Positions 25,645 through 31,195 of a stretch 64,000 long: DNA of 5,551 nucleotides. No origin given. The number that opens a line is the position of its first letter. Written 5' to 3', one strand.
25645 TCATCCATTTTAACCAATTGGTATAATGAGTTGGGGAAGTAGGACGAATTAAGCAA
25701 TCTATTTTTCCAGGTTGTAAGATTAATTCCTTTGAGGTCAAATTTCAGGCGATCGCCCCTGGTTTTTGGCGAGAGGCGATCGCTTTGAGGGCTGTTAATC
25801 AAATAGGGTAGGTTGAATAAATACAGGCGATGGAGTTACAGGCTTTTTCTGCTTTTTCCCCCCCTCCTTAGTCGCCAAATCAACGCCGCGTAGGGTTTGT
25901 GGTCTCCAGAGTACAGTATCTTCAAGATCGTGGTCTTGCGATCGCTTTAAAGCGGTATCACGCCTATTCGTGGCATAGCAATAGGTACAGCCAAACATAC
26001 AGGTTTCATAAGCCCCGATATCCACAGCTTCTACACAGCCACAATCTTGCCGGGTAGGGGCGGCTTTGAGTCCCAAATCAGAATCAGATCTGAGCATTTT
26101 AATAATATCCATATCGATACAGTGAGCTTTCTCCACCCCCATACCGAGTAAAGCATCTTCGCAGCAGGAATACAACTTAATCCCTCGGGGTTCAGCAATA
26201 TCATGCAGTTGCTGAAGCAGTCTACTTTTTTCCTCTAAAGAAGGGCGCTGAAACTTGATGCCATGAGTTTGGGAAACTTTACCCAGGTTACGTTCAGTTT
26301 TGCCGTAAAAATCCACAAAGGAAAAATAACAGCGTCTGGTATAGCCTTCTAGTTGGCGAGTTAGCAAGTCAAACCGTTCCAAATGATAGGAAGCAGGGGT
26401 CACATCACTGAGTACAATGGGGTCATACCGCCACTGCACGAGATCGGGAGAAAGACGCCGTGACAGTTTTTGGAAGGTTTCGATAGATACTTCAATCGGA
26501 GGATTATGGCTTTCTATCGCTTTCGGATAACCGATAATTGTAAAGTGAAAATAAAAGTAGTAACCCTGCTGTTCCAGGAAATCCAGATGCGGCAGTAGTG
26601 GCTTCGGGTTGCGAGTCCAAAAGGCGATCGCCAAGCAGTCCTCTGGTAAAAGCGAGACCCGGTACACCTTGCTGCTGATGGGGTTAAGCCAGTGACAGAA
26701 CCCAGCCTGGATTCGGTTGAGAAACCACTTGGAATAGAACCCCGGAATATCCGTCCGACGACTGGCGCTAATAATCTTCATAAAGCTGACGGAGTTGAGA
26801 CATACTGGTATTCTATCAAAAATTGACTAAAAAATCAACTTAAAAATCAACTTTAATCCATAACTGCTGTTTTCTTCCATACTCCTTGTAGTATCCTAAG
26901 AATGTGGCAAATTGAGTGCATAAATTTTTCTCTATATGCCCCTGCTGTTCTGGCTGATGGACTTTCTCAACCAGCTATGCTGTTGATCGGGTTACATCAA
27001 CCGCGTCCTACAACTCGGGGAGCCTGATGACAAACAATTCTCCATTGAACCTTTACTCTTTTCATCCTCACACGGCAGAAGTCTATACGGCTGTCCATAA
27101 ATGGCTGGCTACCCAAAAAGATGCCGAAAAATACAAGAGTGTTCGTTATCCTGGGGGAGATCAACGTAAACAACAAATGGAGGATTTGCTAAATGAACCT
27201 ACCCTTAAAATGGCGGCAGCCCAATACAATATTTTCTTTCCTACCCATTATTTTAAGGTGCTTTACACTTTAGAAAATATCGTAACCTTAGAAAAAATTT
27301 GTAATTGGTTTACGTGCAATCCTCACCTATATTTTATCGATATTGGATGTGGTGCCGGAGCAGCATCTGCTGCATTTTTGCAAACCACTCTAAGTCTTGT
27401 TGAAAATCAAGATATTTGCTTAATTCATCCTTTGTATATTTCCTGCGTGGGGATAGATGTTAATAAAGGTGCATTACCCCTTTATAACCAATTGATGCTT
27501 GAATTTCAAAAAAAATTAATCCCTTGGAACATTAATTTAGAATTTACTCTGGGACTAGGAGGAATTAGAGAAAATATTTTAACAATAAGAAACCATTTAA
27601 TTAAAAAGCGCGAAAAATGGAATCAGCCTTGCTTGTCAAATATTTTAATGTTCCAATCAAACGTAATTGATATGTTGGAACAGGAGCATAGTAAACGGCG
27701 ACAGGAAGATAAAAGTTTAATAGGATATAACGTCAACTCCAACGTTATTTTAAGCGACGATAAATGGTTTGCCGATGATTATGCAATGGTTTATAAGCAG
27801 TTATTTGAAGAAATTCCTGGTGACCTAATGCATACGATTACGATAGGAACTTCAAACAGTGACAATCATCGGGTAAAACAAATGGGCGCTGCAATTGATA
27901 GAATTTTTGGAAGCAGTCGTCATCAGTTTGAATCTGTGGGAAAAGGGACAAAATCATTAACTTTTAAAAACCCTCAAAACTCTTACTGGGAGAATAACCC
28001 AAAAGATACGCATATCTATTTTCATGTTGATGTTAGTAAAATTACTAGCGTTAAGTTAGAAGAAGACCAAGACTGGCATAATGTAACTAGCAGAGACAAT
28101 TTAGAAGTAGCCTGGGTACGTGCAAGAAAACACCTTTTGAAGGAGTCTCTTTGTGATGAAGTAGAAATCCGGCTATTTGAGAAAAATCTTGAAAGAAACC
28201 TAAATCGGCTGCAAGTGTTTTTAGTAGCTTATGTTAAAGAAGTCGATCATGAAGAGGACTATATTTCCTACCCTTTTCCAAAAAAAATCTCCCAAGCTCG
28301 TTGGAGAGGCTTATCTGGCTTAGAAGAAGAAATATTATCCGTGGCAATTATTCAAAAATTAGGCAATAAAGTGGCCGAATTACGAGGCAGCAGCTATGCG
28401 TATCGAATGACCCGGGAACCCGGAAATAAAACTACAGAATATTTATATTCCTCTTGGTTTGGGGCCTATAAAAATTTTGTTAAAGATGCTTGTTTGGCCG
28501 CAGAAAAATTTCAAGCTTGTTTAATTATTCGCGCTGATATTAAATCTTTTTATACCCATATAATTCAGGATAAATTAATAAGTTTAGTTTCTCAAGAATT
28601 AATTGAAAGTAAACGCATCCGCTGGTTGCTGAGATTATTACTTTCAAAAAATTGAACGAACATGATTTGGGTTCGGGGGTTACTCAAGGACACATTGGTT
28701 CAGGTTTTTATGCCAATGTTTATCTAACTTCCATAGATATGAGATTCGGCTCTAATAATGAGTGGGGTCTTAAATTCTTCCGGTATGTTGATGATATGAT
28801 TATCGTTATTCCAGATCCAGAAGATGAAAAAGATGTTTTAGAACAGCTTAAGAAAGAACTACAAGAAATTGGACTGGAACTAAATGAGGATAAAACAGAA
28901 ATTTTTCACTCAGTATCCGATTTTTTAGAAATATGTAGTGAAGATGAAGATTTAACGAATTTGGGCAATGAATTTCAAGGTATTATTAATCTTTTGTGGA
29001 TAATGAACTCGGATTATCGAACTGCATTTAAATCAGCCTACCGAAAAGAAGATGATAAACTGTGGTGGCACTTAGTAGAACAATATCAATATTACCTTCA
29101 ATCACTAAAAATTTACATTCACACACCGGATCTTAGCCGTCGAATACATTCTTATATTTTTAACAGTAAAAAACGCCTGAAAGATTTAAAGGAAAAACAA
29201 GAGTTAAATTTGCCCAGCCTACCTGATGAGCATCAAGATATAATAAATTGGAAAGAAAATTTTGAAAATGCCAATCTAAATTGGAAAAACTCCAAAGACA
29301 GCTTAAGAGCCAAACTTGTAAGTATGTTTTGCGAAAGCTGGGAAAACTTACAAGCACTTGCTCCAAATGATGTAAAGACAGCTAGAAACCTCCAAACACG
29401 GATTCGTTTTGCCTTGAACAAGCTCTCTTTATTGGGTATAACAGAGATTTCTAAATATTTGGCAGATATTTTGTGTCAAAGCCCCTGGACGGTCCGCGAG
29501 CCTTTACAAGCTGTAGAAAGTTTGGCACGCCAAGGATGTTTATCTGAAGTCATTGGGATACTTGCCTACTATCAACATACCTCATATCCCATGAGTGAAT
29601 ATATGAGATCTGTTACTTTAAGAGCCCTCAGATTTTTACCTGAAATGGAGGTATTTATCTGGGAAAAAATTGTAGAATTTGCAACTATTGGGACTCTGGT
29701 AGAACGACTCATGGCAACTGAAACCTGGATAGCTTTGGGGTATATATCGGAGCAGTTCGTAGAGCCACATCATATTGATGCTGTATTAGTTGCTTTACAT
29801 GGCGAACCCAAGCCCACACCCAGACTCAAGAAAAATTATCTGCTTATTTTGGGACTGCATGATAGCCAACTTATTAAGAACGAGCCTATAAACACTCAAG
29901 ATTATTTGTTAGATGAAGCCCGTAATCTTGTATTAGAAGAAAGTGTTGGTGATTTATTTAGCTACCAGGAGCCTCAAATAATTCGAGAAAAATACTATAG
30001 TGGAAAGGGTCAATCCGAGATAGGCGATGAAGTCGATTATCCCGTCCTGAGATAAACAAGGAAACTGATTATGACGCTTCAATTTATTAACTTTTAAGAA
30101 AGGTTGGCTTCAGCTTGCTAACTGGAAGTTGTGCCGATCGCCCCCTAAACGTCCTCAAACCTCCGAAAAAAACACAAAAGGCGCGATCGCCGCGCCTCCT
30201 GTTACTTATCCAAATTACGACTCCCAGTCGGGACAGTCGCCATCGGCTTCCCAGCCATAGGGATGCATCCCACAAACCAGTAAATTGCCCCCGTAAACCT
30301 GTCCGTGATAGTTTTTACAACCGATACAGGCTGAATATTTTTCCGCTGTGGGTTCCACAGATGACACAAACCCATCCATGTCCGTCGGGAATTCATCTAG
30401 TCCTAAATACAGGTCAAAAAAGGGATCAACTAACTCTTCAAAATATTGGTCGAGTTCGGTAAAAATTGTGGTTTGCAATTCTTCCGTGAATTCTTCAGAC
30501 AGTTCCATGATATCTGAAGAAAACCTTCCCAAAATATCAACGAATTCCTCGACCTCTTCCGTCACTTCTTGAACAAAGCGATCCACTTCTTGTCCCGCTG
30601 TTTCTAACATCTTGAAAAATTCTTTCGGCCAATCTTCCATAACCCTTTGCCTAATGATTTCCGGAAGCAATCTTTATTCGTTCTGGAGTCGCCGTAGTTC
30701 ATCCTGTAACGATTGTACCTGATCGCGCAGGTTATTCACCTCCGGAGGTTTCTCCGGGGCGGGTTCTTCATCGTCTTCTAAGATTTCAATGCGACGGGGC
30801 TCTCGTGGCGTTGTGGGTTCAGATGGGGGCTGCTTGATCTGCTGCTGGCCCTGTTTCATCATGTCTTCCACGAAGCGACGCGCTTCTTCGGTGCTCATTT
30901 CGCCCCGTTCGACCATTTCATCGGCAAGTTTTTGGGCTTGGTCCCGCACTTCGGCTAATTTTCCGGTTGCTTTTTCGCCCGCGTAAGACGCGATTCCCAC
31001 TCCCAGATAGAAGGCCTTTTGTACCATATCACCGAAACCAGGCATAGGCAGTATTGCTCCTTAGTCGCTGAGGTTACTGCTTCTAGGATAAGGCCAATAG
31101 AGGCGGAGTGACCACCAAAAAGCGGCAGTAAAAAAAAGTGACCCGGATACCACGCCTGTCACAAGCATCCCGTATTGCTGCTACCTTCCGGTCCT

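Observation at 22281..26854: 13-mer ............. recurs at three promoter-proximal sites, including a tandem pair at the edge of the RT insert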

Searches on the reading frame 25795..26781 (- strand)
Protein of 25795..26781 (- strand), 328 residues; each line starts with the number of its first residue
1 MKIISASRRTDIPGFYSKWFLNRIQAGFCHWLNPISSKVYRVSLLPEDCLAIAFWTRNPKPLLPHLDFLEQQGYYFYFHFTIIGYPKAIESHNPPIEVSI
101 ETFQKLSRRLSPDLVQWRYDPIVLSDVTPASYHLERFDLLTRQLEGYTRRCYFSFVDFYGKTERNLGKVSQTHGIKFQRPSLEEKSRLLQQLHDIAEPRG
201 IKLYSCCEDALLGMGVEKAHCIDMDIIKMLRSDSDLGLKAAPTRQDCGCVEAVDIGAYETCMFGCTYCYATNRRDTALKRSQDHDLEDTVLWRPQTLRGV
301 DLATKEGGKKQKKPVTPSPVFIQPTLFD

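Call 5: search_protein_families(library=pfam, proteins=[window:25795-26781:-], max_evalue=0.01)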
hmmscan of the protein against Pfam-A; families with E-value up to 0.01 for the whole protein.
window:25795-26781:- (328 aa): 1 family
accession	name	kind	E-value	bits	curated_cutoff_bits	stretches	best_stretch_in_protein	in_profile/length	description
PF08902.16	DUF1848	-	1.9e-91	307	30.5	1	3-270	1-262/262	Domain of unknown function (DUF1848)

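Call 17: search_protein_families(library=padloc, proteins=[window:25795-26781:-], max_evalue=0.01)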
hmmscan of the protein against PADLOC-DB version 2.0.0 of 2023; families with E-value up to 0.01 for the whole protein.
window:25795-26781:- (328 aa): 1 family
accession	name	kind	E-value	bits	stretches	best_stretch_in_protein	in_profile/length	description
PDLC03815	RTasDUF1848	-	2.5e-55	185.9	1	3-272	2-240/242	DRT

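Call 18: search_protein_families(library=ncbifam, proteins=[window:25795-26781:-], max_evalue=0.01)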
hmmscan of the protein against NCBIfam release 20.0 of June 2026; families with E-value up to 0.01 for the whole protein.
window:25795-26781:- (328 aa): 0 families

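Call 56: search_dna_similar(query=window:25795-26781:-, collection=plasmids, mode=protein, max_evalue=1e-30, max_rows=30)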
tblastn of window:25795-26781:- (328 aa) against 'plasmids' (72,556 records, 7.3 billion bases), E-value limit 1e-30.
Records with a match: 4; places in all: 4; records where one place covers at least 80% of the query: 4.
Best place of each record, by identity: <60% 4.
By first word of the organism name: Subdoligranulum 1; Planktothrix 1; Roseburia 1; Parabacteroides 1.
By predicted mobility (MOB-suite, as given by PLSDB): non-mobilizable 4.
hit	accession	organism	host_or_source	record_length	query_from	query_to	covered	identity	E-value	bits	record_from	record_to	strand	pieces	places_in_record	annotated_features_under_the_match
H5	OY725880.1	Subdoligranulum variabile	-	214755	3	328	99%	38.6%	5e-57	206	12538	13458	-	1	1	none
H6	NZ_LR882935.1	Planktothrix agardhii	-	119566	3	285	86%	42.6%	1e-67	236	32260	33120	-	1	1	DUF1848 domain-containing protein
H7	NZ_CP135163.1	Roseburia sp. 831b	Sus scrofa domesticus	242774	1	285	87%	34.3%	6e-46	174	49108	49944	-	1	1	DUF1848 domain-containing protein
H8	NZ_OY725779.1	Parabacteroides distasonis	-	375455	3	281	85%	34.3%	5e-47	177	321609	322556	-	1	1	DUF1848 domain-containing protein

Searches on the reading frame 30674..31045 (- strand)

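Call 5: search_protein_families(library=pfam, proteins=[window:30674-31045:-], max_evalue=0.01)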
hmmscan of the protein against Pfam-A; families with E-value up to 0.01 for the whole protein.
window:30674-31045:- (123 aa): 3 families
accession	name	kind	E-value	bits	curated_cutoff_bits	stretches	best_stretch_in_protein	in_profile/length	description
PF14282.11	FlxA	-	0.0045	17.5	26.3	0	90-123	38-71/101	FlxA-like protein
PF09755.14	DUF2046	-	0.0061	16.2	24.7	1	65-123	197-250/305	Uncharacterized conserved protein H4 (DUF2046)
PF07730.19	HisKA_3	-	0.009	17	24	0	30-63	31-64/68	Histidine kinase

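Call 17: search_protein_families(library=padloc, proteins=[window:30674-31045:-], max_evalue=0.01)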
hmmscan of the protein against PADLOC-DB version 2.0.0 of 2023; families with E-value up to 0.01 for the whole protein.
window:30674-31045:- (123 aa): 0 families

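Call 18: search_protein_families(library=ncbifam, proteins=[window:30674-31045:-], max_evalue=0.01)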
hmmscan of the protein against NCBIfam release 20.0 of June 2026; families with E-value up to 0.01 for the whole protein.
window:30674-31045:- (123 aa): 2 families
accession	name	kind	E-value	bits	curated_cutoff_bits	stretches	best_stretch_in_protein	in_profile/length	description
NF047773.1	phas_rel_Lepto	domain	6.2e-08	32.3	35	1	7-72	3-64/68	phasin-related domain-containing protein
TIGR01837.1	PHA_granule_1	subfamily_domain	2e-05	24.7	94.7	1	28-72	15-59/118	poly(hydroxyalkanoate) granule-associated protein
